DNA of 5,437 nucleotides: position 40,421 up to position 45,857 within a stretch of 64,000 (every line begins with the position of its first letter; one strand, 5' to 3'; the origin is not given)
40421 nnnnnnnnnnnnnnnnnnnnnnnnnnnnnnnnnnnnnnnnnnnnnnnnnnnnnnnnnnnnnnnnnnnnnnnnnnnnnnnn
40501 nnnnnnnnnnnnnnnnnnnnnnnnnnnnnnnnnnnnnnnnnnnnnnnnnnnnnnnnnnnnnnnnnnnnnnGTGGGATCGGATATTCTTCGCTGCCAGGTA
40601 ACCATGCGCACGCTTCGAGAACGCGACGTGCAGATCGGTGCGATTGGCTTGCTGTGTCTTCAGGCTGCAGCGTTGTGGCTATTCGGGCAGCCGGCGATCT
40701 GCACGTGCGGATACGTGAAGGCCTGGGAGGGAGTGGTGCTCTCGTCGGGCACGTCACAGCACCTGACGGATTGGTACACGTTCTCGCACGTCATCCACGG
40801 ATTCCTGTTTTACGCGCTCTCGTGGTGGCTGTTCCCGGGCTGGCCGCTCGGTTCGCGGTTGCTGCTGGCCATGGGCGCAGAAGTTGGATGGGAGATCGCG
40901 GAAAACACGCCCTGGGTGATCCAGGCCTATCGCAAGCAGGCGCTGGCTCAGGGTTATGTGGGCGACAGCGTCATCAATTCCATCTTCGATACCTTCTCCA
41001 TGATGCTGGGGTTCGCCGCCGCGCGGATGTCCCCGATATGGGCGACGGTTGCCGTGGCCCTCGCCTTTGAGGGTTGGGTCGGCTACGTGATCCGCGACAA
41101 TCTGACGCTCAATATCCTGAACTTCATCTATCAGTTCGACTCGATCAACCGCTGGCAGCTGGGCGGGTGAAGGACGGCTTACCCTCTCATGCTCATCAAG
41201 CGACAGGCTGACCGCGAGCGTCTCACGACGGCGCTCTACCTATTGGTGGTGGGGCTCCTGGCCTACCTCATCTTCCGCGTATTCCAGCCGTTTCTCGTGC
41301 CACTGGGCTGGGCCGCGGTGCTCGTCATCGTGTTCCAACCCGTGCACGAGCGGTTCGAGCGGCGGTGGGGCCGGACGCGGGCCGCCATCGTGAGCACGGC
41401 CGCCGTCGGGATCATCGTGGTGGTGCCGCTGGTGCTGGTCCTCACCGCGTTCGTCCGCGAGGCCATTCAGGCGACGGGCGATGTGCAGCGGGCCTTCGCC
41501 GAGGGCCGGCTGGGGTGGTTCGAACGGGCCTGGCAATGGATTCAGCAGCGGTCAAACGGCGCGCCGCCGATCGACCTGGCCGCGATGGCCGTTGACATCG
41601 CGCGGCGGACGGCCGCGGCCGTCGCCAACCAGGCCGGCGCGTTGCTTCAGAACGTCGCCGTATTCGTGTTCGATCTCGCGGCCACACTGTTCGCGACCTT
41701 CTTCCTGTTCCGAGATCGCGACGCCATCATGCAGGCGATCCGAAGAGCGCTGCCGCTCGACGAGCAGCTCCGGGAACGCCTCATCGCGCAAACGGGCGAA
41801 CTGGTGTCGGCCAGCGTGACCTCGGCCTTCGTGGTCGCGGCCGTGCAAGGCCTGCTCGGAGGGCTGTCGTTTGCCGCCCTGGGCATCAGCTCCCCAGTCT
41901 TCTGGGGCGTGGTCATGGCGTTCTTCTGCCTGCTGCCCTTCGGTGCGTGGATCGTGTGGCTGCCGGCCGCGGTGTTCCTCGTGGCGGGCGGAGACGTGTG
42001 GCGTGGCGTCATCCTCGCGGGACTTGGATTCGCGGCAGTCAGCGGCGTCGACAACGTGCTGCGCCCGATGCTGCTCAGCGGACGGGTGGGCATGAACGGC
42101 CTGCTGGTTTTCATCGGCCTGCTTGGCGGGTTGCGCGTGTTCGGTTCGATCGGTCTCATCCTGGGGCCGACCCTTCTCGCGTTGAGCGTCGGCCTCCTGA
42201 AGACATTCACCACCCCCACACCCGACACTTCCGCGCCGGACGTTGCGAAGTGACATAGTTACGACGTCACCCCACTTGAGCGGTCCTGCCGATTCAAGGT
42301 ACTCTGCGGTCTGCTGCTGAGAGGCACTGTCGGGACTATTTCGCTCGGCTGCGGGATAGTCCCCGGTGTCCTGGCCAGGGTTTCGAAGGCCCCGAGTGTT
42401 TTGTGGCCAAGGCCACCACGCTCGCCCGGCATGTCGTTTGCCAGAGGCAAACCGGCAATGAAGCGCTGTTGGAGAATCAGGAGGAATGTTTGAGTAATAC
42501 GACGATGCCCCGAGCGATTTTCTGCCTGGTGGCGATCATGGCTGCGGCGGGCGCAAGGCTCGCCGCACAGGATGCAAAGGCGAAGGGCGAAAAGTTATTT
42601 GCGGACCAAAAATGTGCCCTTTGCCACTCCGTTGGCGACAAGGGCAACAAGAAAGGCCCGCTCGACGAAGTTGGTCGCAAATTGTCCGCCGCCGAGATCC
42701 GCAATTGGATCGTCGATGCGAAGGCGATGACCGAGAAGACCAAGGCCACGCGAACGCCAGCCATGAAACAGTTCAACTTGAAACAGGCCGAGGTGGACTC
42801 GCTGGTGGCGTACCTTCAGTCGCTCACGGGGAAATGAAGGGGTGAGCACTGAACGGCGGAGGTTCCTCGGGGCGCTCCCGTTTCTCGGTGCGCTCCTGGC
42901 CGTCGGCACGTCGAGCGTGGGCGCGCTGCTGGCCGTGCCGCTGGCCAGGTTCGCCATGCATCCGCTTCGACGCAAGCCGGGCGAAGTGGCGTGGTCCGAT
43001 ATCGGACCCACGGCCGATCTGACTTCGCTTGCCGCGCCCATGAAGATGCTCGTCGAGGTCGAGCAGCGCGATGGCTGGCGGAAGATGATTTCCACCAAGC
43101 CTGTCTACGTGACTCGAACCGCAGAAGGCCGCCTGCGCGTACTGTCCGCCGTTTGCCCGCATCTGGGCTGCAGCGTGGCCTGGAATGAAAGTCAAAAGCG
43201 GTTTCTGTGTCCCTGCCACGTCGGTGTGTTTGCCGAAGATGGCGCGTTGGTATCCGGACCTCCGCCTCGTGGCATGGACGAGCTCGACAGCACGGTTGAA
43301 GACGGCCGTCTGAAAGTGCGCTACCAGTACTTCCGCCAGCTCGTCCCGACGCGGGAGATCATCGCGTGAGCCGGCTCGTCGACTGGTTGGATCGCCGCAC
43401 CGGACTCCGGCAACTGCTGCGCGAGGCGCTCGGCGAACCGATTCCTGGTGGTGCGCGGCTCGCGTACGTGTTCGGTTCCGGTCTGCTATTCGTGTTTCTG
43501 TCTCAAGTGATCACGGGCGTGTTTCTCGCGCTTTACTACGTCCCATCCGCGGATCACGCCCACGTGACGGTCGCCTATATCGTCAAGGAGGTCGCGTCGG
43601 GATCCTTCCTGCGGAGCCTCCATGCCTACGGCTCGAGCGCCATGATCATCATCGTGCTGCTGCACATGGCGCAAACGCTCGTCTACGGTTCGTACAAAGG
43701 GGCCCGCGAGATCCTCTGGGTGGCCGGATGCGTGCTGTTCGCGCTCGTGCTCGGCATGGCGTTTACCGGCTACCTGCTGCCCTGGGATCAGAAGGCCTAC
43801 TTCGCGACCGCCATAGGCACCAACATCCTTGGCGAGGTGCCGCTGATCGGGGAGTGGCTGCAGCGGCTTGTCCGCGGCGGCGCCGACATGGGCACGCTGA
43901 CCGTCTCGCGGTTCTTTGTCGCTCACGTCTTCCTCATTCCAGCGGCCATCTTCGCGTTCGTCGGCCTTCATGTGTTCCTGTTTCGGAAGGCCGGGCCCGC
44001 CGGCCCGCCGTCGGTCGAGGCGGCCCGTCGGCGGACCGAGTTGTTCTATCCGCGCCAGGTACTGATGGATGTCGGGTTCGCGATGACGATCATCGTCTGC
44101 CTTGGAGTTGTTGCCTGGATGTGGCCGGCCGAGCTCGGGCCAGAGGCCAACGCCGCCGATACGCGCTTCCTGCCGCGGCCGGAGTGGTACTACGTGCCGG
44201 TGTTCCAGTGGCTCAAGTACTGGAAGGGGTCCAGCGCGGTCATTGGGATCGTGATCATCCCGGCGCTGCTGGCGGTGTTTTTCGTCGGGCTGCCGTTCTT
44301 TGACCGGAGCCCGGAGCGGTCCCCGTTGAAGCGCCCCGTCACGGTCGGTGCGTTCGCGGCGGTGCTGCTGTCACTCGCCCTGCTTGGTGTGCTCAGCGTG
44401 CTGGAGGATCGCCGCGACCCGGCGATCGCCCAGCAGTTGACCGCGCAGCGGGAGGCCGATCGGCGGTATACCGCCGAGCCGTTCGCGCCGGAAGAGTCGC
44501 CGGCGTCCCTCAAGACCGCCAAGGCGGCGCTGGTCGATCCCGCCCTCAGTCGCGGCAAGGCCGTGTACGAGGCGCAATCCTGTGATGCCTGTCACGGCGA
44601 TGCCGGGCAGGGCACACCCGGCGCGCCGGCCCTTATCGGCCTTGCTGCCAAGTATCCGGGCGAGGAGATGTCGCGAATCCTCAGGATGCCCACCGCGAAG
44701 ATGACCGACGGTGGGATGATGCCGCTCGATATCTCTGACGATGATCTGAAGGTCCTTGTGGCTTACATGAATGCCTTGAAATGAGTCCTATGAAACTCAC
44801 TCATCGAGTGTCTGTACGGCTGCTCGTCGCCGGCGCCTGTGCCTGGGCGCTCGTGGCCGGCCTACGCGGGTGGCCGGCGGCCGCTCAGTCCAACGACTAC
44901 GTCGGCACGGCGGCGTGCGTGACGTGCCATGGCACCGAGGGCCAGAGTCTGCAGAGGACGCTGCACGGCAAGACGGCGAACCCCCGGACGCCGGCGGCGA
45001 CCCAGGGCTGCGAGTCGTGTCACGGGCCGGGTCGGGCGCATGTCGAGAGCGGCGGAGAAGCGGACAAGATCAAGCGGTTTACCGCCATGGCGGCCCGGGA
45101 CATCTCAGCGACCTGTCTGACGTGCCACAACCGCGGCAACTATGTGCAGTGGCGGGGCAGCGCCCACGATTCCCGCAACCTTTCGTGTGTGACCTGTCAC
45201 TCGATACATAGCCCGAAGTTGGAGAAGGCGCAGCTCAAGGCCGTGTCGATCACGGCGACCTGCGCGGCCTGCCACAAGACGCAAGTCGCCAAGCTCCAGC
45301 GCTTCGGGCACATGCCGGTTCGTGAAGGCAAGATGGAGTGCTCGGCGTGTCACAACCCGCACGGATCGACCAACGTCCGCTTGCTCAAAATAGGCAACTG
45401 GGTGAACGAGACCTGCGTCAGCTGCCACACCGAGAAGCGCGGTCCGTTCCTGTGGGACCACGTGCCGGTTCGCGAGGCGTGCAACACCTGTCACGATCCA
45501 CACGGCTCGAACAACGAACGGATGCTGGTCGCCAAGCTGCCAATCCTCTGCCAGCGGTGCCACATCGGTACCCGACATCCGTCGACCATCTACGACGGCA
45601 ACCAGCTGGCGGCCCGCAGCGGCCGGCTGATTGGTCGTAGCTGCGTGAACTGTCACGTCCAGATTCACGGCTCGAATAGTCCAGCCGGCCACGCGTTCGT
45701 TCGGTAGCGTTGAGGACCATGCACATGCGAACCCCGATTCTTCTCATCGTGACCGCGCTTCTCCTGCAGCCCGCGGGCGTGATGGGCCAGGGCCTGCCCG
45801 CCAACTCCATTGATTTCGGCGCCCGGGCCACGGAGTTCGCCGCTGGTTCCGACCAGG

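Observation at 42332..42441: Shared 32-bp palindromic enhancer-like element at a fixed offset from two sigma54 promoters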

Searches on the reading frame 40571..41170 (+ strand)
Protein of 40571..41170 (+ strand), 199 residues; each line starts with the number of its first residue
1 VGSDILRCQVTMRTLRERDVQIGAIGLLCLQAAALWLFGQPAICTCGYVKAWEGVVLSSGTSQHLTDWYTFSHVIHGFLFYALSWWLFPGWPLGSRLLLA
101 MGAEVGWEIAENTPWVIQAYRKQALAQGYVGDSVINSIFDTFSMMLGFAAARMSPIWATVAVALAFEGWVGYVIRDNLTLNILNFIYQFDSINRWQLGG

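Call 8: search_protein_families(library=pfam, proteins=[window:40571-41170:+])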
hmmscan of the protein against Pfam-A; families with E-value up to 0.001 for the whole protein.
window:40571-41170:+ (199 aa): 1 family
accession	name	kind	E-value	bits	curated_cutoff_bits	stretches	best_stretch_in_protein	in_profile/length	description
PF10755.14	DUF2585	-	6.6e-63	211.8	25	1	36-198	2-164/164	Protein of unknown function (DUF2585)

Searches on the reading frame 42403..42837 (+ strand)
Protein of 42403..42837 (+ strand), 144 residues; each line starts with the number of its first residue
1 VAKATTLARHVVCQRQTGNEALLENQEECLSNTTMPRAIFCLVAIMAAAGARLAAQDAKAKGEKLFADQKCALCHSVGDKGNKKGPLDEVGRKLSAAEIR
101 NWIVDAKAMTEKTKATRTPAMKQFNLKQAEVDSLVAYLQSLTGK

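Call 7: search_protein_families(library=pfam, proteins=[window:42403-42837:+])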
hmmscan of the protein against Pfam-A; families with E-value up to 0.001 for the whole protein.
window:42403-42837:+ (144 aa): 2 families
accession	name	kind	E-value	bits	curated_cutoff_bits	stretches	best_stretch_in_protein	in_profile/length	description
PF00034.26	Cytochrom_C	-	3.2e-11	44.8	21.3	1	60-141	2-89/90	Cytochrome c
PF13442.11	Cytochrome_CBB3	-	1.5e-08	35.3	27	1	59-138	3-68/68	Cytochrome C oxidase, cbb3-type, subunit III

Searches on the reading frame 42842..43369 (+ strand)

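Call 7: search_protein_families(library=pfam, proteins=[window:42842-43369:+])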
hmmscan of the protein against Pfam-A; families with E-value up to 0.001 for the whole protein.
window:42842-43369:+ (175 aa): 1 family
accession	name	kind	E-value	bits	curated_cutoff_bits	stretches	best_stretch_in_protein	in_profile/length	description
PF00355.32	Rieske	-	1.6e-11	44.4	20.3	1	79-144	17-83/88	Rieske [2Fe-2S] domain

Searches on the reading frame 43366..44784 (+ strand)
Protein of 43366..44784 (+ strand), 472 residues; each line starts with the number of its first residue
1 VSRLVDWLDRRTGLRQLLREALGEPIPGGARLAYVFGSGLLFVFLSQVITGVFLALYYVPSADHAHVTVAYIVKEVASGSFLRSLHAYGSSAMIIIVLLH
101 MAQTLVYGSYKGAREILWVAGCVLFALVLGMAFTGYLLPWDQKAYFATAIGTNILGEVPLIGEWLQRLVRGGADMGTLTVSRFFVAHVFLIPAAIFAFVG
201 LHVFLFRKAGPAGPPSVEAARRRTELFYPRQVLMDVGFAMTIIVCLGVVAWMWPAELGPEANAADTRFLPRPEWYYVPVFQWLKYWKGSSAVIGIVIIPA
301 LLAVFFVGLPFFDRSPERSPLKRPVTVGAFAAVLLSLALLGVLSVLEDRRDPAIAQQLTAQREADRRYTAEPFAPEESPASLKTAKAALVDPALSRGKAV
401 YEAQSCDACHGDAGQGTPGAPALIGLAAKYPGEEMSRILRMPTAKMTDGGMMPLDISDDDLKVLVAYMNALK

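Call 7: search_protein_families(library=pfam, proteins=[window:43366-44784:+])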
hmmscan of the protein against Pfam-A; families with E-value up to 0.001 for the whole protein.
window:43366-44784:+ (472 aa): 6 families
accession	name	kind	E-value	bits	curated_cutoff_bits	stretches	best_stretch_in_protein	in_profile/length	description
PF00033.24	Cytochrome_B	-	1.4e-47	162.5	27.2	1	26-209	6-188/189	Cytochrome b/b6/petB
PF13631.11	Cytochrom_B_N_2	-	1.8e-41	142.3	27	1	92-257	2-166/169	Cytochrome b(N-terminal)/b6/petB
PF00032.22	Cytochrom_B_C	-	6.4e-10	39.6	20.7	1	261-350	2-88/102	Cytochrome b(C-terminal)/b6/petD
PF00034.26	Cytochrom_C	-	6.8e-10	40.6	21.3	1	395-471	2-89/90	Cytochrome c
PF13442.11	Cytochrome_CBB3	-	1.1e-08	35.7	27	1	393-468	2-68/68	Cytochrome C oxidase, cbb3-type, subunit III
PF14358.11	DUF4405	-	0.00075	20.4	26.7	1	40-102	6-63/66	Domain of unknown function (DUF4405)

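Call 60: find_homologous_proteins(query=window:43366-44784:+, max_evalue=1e-60)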
Query window:43366-44784:+ (472 aa): 4387 proteins with E <= 1e-60 among 8000 candidates; the best 120 are listed.
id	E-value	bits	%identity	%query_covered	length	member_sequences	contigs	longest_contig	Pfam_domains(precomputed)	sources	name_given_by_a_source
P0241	0.0e+0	1051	100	100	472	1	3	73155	PF00033.25,PF00032.23,PF13442.12,PF13631.12,PF00034.27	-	-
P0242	4.5e-287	970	90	100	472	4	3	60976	PF00033.25,PF00032.23,PF13442.12,PF13631.12,PF00034.27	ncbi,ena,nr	ncbi:MAG: hypothetical protein A3H95_09860 [Acidobacteria bacterium RIFCSPLOWO2_02_FULL_64_15]|nr:MA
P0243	2.4e-277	938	86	100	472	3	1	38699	PF00033.25,PF00032.23,PF13442.12,PF13631.12,PF00034.27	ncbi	-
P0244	2.3e-234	796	74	100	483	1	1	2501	PF00033.25,PF00032.23,PF13442.12,PF13631.12,PF00034.27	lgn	-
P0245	6.5e-234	795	74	100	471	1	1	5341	PF00033.25,PF00032.23,PF13442.12,PF13631.12,PF00034.27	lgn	-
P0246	2.1e-230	783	73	99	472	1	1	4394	PF00033.25,PF00032.23,PF13442.12,PF13631.12,PF00034.27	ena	-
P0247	6.9e-229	778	74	100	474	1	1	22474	PF00033.25,PF00032.23,PF13442.12,PF13631.12,PF00034.27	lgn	-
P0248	7.4e-229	778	72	99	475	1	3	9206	PF00033.25,PF00032.23,PF13442.12,PF13631.12,PF00034.27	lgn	-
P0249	4.3e-228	776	71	100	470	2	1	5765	PF00033.25,PF00032.23,PF13442.12,PF13631.12,PF00034.27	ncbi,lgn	ncbi:MAG: cytochrome b N-terminal domain-containing protein [Vicinamibacterales bacterium]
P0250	5.3e-228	775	74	95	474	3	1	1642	PF00033.25,PF00032.23,PF13442.12,PF13631.12,PF00034.27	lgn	-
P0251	5.5e-228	775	71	100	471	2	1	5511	PF00033.25,PF00032.23,PF13442.12,PF13631.12,PF00034.27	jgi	jgi:ubiquinol-cytochrome c reductase cytochrome b subunit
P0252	1.0e-227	775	72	99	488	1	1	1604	PF00033.25,PF00032.23,PF13442.12,PF13631.12,PF00034.27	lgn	-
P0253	1.6e-226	771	71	100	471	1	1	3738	PF14358.12,PF00033.25,PF00032.23,PF13442.12,PF13631.12,PF00034.27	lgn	-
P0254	1.7e-226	770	71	100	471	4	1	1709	PF00033.25,PF00032.23,PF13442.12,PF13631.12,PF00034.27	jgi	jgi:ubiquinol-cytochrome c reductase cytochrome b subunit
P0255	5.1e-226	769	72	100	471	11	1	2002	PF00033.25,PF00032.23,PF13442.12,PF13631.12,PF00034.27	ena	-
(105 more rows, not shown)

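Call 61: find_encoding_contigs(protein=P0242, flank=10000, max_places=2)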
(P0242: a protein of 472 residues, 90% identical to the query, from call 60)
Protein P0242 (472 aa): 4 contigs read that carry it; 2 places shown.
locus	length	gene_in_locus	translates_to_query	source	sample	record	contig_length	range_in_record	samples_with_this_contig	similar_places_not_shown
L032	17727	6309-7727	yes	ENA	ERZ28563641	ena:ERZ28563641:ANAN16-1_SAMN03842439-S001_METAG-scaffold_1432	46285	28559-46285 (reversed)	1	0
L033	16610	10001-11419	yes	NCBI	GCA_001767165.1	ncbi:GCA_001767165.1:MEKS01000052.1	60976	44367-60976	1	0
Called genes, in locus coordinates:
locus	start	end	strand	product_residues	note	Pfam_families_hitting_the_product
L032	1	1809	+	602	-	?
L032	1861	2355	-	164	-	-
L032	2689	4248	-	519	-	PF01636:APH (weak), PF13671:AAA_33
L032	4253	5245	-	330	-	PF01180:DHO_dh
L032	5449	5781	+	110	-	PF00034:Cytochrom_C, PF13442:Cytochrome_CBB3 (weak)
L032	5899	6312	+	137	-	PF00355:Rieske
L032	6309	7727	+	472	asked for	PF00033:Cytochrome_B, PF13631:Cytochrom_B_N_2, PF00032:Cytochrom_B_C, PF00034:Cytochrom_C, PF13442:Cytochrome_CBB3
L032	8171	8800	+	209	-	-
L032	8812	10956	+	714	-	PF11854:MtrB_PioB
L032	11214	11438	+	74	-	PF01106:NifU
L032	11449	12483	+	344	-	PF00158:Sigma54_activat, PF14532:Sigma54_activ_2, PF07728:AAA_5 (weak), PF25601:AAA_lid_14, PF02954:HTH_8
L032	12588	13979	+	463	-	PF08240:ADH_N, PF00107:ADH_zinc_N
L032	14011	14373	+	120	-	PF03992:ABM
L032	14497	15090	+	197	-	-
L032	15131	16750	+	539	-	PF01565:FAD_binding_4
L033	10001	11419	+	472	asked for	PF00033:Cytochrome_B, PF13631:Cytochrom_B_N_2, PF00032:Cytochrom_B_C, PF00034:Cytochrom_C, PF13442:Cytochrome_CBB3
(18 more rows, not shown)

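Call 62: find_encoding_contigs(protein=P0243, flank=10000, max_places=2)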
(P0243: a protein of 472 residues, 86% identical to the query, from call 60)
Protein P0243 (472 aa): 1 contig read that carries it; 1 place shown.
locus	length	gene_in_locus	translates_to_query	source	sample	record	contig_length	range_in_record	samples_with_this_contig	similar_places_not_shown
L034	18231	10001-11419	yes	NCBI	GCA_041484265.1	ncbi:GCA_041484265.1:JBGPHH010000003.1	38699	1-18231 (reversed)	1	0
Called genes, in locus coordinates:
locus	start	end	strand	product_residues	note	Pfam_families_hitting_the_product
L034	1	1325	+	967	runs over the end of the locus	PF03888:MucB_RseB (weak)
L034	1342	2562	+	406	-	PF00109:ketoacyl-synt, PF00108:Thiolase_N (faint), PF02801:Ketoacyl-synt_C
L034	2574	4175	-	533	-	PF01266:DAO (faint), PF01494:FAD_binding_3 (faint), PF04820:Trp_halogenase (faint), PF13450:NAD_binding_8 (weak)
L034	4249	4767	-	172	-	-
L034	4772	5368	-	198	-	-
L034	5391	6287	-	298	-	PF04444:Dioxygenase_N, PF00775:Dioxygenase_C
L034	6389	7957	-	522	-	PF13671:AAA_33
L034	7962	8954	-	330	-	PF01180:DHO_dh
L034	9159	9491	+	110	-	PF00034:Cytochrom_C, PF13442:Cytochrome_CBB3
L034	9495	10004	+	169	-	PF00355:Rieske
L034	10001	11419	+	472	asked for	PF00033:Cytochrome_B, PF13631:Cytochrom_B_N_2, PF00032:Cytochrom_B_C, PF00034:Cytochrom_C, PF13442:Cytochrome_CBB3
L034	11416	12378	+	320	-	PF14522:Cytochrome_C7 (faint), PF14537:Cytochrom_c3_2 (faint), PF22113:Mtrc-MtrF_II-IV_dom (faint), PF22678:Cytochrom_c_NrfB-like (weak), PF09699:Paired_CXXCH_1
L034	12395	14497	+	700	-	PF11854:MtrB_PioB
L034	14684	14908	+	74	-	PF01106:NifU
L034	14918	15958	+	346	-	PF00158:Sigma54_activat, PF14532:Sigma54_activ_2, PF07728:AAA_5 (weak), PF25601:AAA_lid_14, PF02954:HTH_8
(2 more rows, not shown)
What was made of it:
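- Linkage of EBP2: nifU-EBP2 directly follows the cytochrome/porin operon in two other genomes (calls 61, 62).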

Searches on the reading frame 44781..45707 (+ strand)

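Call 7: search_protein_families(library=pfam, proteins=[window:44781-45707:+])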
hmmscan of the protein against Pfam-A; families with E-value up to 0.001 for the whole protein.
window:44781-45707:+ (308 aa): 6 families
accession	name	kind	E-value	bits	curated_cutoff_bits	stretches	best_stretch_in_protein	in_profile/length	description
PF09699.15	Paired_CXXCH_1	-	8.4e-34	115.4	20.6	2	177-220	1-40/41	Doubled CXXCH motif (Paired_CXXCH_1)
PF14522.11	Cytochrome_C7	-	3.1e-13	49.8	24.8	2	181-239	9-67/67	Cytochrome c7 and related cytochrome c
PF14537.11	Cytochrom_c3_2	-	1.8e-11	44.8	25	1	129-217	2-79/79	Cytochrome c3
PF22113.1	Mtrc-MtrF_II-IV_dom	-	4.4e-10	39.8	30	1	43-123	81-170/176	Outer membrane cytochrome MtrC/MtrF-like, domains II/IV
PF22678.1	Cytochrom_c_NrfB-like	-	4e-09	37.3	27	1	77-145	1-70/89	Cytochrome c-type protein NrfB-like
PF02085.21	Cytochrom_CIII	-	3.2e-06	27.9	22.9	0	232-298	31-88/101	Class III cytochrome C family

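Call 73: search_protein_families(library=ncbifam, proteins=[window:44781-45707:+], max_evalue=0.00001)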
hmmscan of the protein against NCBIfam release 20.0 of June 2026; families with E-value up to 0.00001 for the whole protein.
window:44781-45707:+ (308 aa): 7 families
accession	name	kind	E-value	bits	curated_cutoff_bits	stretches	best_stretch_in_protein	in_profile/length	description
TIGR03508.1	decahem_SO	subfamily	6.9e-79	264.9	192.2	1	42-301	1-257/258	DmsE family decaheme c-type cytochrome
NF041028.1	decahem_GSU2203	exception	6.4e-74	249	325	1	33-302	26-305/317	GSU2203 family decaheme c-type cytochrome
TIGR01905.1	paired_CXXCH_1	subfamily_domain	7.3e-28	96.2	25.2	2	227-262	1-37/41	doubled CXXCH domain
TIGR03153.1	cytochr_NrfH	equivalog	4.1e-11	43.1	134.2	0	103-155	22-73/138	cytochrome c nitrite reductase small subunit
NF008659.0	PRK11659.1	equivalog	1.3e-09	38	184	1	44-171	47-173/188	cytochrome c nitrite reductase pentaheme subunit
TIGR03146.1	cyt_nit_nrfB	equivalog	6.4e-08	33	166.6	0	44-167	12-143/145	cytochrome c nitrite reductase pentaheme subunit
NF041198.1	UshA_like_PCGU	equivalog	3.6e-06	25.8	275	1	76-120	474-512/519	UshA-like (seleno)protein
